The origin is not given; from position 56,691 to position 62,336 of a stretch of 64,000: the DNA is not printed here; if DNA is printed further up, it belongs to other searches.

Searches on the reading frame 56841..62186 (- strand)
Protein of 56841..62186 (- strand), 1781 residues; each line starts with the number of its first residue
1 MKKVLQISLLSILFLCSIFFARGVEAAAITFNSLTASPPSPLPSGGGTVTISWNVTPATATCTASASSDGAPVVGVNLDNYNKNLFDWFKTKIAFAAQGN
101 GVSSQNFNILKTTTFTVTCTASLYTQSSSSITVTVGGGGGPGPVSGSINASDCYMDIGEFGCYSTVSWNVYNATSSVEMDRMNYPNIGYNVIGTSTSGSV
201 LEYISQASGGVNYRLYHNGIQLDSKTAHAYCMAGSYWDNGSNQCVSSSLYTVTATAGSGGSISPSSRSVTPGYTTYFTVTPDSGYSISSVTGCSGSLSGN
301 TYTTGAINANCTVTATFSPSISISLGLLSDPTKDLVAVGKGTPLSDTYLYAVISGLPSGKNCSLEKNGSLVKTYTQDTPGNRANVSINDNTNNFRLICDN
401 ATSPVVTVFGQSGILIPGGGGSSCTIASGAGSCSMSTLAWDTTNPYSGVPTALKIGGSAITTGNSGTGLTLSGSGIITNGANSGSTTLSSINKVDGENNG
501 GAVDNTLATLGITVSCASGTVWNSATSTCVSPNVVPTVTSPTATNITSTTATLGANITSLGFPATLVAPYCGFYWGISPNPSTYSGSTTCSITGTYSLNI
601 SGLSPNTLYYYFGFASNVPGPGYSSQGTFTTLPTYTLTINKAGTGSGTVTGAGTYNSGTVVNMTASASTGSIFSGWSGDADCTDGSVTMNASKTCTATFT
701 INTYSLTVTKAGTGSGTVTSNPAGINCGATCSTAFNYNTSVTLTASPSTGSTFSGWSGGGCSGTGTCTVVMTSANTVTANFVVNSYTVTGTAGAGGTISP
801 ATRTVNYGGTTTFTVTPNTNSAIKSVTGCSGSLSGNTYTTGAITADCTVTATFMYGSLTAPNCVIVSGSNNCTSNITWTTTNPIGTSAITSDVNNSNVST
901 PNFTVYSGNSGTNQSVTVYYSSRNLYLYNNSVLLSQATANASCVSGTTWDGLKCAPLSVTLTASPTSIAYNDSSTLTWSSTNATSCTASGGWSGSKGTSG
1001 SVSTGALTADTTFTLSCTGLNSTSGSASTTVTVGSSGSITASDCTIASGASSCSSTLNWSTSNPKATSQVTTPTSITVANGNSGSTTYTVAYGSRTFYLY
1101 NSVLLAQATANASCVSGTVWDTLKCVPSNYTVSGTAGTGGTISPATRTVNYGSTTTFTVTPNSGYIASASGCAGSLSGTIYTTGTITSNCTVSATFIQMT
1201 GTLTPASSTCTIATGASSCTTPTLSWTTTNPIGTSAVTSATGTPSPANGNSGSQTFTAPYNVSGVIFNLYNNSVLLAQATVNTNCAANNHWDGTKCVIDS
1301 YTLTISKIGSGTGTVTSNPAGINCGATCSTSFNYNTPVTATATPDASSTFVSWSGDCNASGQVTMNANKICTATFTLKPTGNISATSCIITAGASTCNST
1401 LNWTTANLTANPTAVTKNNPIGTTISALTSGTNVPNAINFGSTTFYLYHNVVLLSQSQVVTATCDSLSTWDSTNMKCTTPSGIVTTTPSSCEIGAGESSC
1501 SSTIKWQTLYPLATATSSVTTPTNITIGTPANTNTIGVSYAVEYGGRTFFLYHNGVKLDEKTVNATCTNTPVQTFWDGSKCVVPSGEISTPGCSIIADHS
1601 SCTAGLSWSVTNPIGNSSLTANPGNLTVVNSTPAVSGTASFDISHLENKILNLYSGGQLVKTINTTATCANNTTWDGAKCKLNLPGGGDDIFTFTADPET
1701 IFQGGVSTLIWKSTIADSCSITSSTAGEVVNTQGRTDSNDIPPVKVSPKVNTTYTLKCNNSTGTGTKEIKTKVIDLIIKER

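Call 68: search_protein_families(library=pfam, proteins=[window:56841-62186:-], max_evalue=0.01)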
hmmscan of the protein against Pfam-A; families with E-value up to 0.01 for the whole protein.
window:56841-62186:- (1781 aa): 2 families
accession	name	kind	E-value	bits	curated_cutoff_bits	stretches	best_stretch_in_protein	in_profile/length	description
PF18998.6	Flg_new_2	-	7.1e-29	100.1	23.6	6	638-702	2-72/73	Divergent InlB B-repeat domain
PF01607.29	CBM_14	-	0.0083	16.7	22.1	0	515-533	30-48/53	Chitin binding Peritrophin-A domain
